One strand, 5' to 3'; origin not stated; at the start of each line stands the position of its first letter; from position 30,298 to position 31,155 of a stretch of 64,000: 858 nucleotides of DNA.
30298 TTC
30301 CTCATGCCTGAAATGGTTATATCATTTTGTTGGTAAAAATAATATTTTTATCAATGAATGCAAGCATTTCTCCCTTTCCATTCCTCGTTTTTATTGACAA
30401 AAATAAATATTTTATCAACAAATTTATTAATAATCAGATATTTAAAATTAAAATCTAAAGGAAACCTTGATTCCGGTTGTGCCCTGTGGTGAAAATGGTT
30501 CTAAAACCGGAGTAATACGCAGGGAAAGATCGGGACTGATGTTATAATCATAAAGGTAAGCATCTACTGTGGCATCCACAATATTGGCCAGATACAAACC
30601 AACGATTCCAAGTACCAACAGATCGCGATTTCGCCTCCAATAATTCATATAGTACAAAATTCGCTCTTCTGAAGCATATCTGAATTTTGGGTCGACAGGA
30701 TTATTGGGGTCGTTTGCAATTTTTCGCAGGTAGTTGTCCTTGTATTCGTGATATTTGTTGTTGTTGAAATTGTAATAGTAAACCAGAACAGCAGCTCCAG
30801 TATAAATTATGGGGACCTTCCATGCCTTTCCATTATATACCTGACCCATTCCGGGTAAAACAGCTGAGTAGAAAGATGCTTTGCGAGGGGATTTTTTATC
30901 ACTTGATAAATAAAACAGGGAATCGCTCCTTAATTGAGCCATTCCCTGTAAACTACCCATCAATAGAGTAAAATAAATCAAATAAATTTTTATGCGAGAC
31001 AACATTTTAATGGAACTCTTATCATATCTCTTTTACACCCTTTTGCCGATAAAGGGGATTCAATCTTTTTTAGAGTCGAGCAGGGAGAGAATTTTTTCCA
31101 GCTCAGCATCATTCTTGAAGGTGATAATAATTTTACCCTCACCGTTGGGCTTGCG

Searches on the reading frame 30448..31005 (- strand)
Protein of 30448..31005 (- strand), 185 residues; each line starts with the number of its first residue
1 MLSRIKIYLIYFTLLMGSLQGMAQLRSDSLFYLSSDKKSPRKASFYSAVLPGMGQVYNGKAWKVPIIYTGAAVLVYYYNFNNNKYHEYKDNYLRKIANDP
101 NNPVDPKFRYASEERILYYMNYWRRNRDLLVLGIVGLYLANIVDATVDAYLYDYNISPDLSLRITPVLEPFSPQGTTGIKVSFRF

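Call 31: find_encoding_contigs(protein=window:30448-31005:-, flank=10000, max_places=6)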
Protein window:30448-31005:- (185 aa): 14 contigs read that carry it; 4 places shown.
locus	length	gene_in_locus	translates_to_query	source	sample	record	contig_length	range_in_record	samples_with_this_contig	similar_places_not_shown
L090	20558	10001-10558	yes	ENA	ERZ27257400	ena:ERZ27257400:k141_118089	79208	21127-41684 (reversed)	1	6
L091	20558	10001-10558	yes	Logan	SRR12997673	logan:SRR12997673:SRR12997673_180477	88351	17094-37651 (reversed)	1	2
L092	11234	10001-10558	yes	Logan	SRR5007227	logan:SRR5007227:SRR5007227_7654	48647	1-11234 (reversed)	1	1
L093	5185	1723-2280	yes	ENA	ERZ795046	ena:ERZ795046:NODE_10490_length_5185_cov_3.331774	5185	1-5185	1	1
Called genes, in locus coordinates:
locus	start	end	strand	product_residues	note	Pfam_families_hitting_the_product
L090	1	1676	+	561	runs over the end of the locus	PF03460:NIR_SIR_ferr, PF01077:NIR_SIR, PF03460:NIR_SIR_ferr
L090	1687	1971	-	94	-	PF10006:DUF2249 (weak)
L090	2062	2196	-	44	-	PF08984:DUF1858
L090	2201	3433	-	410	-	PF04282:DUF438, PF01814:Hemerythrin, PF13596:PAS_10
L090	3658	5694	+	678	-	PF22848:ASD1_dom, PF06964:Alpha-L-AF_C, PF07691:PA14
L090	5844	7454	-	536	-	PF13522:GATase_6, PF13537:GATase_7, PF12481:DUF3700, PF02540:NAD_synthase (weak), PF00733:Asn_synthase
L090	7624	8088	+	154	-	PF13404:HTH_AsnC-type, PF13412:HTH_24, PF22451:NirdL-like_HTH (weak), PF01037:AsnC_trans_reg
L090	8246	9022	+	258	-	PF00142:Fer4_NifH (weak), PF01656:CbiA, PF02374:ArsA_ATPase (weak), PF06564:CBP_BcsQ, PF09140:MipZ, PF10609:ParA, PF13614:AAA_31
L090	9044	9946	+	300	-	PF02195:ParB_N, PF17762:HTH_ParB, PF23552:ParB_C (weak)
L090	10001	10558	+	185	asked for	PF18935:DUF5683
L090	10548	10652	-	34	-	-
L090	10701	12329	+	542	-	PF01464:SLT, PF01476:LysM, PF23473:LysM3_LYK4_5 (faint), PF01476:LysM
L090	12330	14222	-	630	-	PF13537:GATase_7 (faint)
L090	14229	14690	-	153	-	-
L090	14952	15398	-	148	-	-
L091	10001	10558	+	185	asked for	PF18935:DUF5683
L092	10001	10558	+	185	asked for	PF18935:DUF5683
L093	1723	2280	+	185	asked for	PF18935:DUF5683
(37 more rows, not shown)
